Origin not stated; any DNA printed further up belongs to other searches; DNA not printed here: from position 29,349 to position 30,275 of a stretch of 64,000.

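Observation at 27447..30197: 916-aa secreted protein built from a triplicated ~200-aa domain of unknown family plus two Ig-like segments; a candidate scaffold in the dockerin cluster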

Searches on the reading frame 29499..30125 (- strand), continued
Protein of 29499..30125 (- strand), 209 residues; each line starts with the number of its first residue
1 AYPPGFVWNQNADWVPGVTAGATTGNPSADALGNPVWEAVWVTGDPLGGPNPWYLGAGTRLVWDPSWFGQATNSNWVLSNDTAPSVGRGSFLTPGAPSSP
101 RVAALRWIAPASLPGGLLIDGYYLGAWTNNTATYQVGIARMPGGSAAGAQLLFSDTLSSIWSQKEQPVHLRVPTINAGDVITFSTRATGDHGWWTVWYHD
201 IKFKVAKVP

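Call 46: find_homologous_proteins(query=A2, max_evalue=0.00001)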
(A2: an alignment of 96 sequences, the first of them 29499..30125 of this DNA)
Query A2 (96 sequences) (209 aa, profile of the alignment): 3 proteins with E <= 0.00001 among 8000 candidates.
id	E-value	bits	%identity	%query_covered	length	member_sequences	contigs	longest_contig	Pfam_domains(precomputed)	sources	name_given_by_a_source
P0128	8.3e-75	270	24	86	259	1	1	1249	-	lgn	-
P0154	4.8e-70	254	29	50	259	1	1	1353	-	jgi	jgi:hypothetical protein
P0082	2.5e-65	239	43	30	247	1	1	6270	-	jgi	jgi:hypothetical protein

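Call 47: list_cluster_members(proteins=[P0004, P0005, P0009, P0014, P0021, P0036, P0046, P0045, P0019, P0008])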
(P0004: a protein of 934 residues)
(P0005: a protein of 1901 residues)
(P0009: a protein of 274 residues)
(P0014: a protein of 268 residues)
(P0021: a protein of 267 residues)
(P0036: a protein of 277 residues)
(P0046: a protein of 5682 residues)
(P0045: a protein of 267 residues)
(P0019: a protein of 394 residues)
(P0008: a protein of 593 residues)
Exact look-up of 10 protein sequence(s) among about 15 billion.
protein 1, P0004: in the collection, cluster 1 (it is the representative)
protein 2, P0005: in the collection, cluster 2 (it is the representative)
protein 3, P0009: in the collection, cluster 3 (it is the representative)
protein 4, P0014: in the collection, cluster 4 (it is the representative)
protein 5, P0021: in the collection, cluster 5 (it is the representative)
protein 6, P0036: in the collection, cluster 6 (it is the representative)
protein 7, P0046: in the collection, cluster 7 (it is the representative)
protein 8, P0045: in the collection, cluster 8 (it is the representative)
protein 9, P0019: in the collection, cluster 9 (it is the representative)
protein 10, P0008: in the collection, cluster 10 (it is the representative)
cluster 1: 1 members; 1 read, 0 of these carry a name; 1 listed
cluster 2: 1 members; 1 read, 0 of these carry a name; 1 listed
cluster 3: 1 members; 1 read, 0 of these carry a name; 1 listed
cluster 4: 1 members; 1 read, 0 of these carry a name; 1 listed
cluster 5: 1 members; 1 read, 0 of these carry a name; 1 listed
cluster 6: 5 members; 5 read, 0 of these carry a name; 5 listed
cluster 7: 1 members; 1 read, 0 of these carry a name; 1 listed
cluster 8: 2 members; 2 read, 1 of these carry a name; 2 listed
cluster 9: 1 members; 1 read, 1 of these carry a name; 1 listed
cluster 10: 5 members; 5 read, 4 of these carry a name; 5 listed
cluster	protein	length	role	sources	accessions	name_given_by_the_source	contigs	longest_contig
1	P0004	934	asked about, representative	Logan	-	-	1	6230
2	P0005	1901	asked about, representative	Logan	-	-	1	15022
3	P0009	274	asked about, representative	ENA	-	-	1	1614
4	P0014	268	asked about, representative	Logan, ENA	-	-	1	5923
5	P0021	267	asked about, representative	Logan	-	-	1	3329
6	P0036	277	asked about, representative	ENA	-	-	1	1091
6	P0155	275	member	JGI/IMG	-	-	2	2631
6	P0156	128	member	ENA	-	-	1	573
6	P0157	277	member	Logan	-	-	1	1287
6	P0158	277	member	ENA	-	-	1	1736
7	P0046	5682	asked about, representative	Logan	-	-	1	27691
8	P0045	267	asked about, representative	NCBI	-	-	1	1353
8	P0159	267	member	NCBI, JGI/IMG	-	hypothetical protein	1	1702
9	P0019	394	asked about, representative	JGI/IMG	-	hypothetical protein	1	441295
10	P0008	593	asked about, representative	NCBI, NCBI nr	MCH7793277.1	MAG: metallophosphoesterase [Planctomycetes bacterium] | metallophosphoesterase [Planctomycetota bacterium]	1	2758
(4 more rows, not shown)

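Call 48: search_protein_families(library=pfam, proteins=[P0008, P0005, P0027, P0029, P0040, P0052, P0057, P0068, P0018, P0065], max_evalue=0.001)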
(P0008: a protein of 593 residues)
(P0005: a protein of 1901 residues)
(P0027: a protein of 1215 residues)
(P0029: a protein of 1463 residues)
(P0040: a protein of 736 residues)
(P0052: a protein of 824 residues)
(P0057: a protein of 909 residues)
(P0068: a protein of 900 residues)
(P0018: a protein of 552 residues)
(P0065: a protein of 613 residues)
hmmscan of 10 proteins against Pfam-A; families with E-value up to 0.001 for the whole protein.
P0008 (593 aa): 1 family
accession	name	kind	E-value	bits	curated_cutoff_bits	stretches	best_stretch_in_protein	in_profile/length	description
PF00149.33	Metallophos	-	1.2e-11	45.8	21.5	1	254-461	3-191/191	Calcineurin-like phosphoesterase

P0005 (1901 aa): 5 families
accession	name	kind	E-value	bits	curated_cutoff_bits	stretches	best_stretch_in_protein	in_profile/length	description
PF17963.7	Big_9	-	4e-31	108.2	23.6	2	769-856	1-88/89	Bacterial Ig domain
PF17892.7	Cadherin_5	-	2e-19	69.7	26.5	1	768-858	1-97/98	Cadherin-like domain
PF17803.7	Cadherin_4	-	6.2e-18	65.5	25.1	1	761-826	3-71/71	Bacterial cadherin-like domain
PF13229.12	Beta_helix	-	9.4e-11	42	25.9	1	1375-1562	3-157/158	Right handed beta helix region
PF21231.2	GH141_M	-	6.3e-08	33.1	27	1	1180-1312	17-155/156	GH141 insertion domain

P0027 (1215 aa): 7 families
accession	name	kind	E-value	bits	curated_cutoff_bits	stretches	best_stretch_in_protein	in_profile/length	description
PF13385.13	Laminin_G_3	-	3.7e-57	193.1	27.6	2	393-548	2-150/151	Concanavalin A-like lectin/glucanases superfamily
PF17963.7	Big_9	-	1.6e-49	167.2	23.6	3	72-149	1-77/89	Bacterial Ig domain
PF17892.7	Cadherin_5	-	6.4e-40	135.4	26.5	2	72-149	2-84/98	Cadherin-like domain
PF17803.7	Cadherin_4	-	1e-31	109.6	25.1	2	62-130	1-71/71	Bacterial cadherin-like domain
PF02210.31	Laminin_G_2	-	3.2e-08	34.5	22.9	0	443-538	20-123/126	Laminin G domain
PF16184.11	Cadherin_3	-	8.2e-06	26.2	25.5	0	87-123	16-52/106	Cadherin-like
PF22925.3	TS_C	-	0.00078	19.5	27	0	474-545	129-201/202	Trans-sialidase, C-terminal domain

P0029 (1463 aa): 1 family
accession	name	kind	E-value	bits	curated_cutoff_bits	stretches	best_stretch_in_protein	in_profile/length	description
PF13385.13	Laminin_G_3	-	3.5e-09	37.4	27.6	1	1271-1378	40-146/151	Concanavalin A-like lectin/glucanases superfamily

P0040 (736 aa): 4 families
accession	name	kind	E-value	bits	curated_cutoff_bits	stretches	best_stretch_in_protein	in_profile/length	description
PF13860.13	FlgD_ig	-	4.9e-10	39.7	27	1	671-724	24-76/79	FlgD Ig-like domain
PF17851.8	GH43_C2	-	6.3e-07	29.7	22.7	1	452-541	1-84/203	Beta xylosidase C-terminal Concanavalin A-like domain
PF13585.12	CHU_C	-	1.9e-05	25.1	27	1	670-728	27-78/86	CHU_C Type IX secretion signal domain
PF18962.6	Por_Secre_tail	-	0.00058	20.5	27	0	652-733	2-74/75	Secretion system C-terminal sorting domain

P0052 (824 aa): 6 families
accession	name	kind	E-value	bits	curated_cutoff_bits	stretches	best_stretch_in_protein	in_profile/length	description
PF13229.12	Beta_helix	-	1.3e-16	61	25.9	1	196-364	5-142/158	Right handed beta helix region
PF17161.10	DUF5123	-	6.4e-07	30.9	35.1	1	318-420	1-103/113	Domain of unknown function (DUF5123)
PF08480.16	Disaggr_assoc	-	2.6e-06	27.9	22.6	0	288-374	3-89/194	Disaggregatase related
PF00404.24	Dockerin_1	-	2e-05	25.1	22.9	1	772-822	2-56/57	Dockerin type I domain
PF07602.17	DUF1565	-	0.0003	20.6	20.3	0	42-75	8-41/257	Protein of unknown function (DUF1565)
PF13205.12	Big_5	-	0.00054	21.1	23.6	0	657-767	1-103/105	Bacterial Ig-like domain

P0057 (909 aa): 3 families
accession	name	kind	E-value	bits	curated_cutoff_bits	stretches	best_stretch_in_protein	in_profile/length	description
PF21231.2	GH141_M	-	2.7e-20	73.2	27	1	130-265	17-156/156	GH141 insertion domain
PF13229.12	Beta_helix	-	1.1e-07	32.1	25.9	1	398-556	7-140/158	Right handed beta helix region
PF22842.2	Pel9A-like_beta_helix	-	4.4e-05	23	25.2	1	18-86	5-67/370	Pel9A-like, right handed beta helix region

P0068 (900 aa): 5 families
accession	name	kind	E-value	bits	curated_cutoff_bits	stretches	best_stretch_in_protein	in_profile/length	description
PF13860.13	FlgD_ig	-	4.6e-13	49.4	27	1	837-885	25-73/79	FlgD Ig-like domain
PF18962.6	Por_Secre_tail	-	3.6e-07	30.8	27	1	817-897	2-74/75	Secretion system C-terminal sorting domain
PF17210.9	SdrD_B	-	1.2e-06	29.2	29.7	1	557-609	22-73/112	SdrD B-like domain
PF13620.12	CarboxypepD_reg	-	3.7e-05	24.4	32.3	1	555-630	10-82/82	Carboxypeptidase regulatory-like domain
PF17802.7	SpaA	-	0.00025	21.6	23.1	1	555-620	12-80/91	Prealbumin-like fold domain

P0018 (552 aa): 1 family
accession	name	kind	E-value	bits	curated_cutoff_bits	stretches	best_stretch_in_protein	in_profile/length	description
PF06739.17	SBBP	-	6.5e-35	119.2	20.5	4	54-85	2-34/38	Beta-propeller repeat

P0065 (613 aa): 0 families

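Call 50: search_protein_families(library=pfam, alignment_id=A2, max_evalue=0.05)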
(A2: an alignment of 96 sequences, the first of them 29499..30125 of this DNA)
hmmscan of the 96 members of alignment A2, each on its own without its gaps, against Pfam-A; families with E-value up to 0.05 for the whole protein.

A. member 1, window:29499-30125:- (209 aa): 0 families

B. families by the number of members that match (of 96 scanned): 12 families
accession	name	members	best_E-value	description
PF07589.16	PEP-CTERM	27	4.3e-07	PEP-CTERM motif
PF00404.24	Dockerin_1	5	1.6e-11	Dockerin type I domain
PF13927.12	Ig_3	4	8.1e-07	Immunoglobulin domain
PF07679.22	I-set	4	8.5e-07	Immunoglobulin I-set domain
PF13895.12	Ig_2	3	0.005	Immunoglobulin domain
PF17963.7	Big_9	1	1.7e-16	Bacterial Ig domain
PF17892.7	Cadherin_5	1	1.6e-14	Cadherin-like domain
PF17803.7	Cadherin_4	1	1.4e-12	Bacterial cadherin-like domain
PF00059.27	Lectin_C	1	3.1e-07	Lectin C-type domain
PF06613.17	KorB_C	1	0.011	KorB C-terminal beta-barrel domain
PF13646.12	HEAT_2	1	0.013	HEAT repeats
PF00047.31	ig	1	0.04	Immunoglobulin domain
